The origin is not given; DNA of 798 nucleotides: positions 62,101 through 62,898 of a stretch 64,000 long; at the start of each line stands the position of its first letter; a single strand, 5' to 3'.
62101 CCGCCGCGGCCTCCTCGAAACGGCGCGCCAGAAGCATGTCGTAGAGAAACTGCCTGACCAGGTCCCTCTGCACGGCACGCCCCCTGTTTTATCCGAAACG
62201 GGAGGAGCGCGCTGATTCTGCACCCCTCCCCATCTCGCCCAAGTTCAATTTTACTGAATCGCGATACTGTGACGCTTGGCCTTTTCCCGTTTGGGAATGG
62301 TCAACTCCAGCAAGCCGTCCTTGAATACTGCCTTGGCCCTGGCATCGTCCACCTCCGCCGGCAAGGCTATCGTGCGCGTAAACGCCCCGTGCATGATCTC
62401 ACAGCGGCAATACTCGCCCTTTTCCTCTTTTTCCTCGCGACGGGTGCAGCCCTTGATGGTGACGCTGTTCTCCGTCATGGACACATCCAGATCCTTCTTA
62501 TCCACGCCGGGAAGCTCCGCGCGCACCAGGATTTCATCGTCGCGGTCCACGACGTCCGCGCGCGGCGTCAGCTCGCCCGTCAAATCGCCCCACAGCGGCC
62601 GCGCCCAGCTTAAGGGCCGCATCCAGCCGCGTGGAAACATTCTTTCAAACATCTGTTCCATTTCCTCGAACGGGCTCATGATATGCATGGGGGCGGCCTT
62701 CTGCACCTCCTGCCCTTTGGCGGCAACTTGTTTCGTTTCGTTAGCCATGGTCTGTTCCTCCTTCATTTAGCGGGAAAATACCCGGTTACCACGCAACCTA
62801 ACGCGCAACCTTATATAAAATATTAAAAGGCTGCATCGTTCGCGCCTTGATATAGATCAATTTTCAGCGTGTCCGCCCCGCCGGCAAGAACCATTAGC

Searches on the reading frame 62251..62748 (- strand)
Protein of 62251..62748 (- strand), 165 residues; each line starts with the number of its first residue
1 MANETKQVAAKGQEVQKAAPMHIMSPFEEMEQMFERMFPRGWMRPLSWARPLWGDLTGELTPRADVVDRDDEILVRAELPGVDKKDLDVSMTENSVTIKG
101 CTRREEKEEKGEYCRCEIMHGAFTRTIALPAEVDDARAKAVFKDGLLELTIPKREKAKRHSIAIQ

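Call 34: search_protein_families(library=ncbifam, proteins=[window:62251-62748:-])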
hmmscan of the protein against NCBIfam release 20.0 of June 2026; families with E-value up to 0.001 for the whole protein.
window:62251-62748:- (165 aa): 4 families
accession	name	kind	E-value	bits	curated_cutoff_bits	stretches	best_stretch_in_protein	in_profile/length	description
NF041800.1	Hsp20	equivalog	1.1e-20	73.9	140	1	59-164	71-161/162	archaeal heat shock protein Hsp20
NF041799.1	Hsp14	equivalog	4.8e-19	68.5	100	1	60-159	17-114/118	archaeal heat shock protein Hsp14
NF042420.1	Hsp18_Clos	equivalog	1.4e-17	64.1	195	1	63-161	44-141/147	heat shock protein Hsp18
NF008618.0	PRK11597.1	equivalog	9.9e-05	22.3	207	1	74-153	46-121/142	small heat shock chaperone IbpB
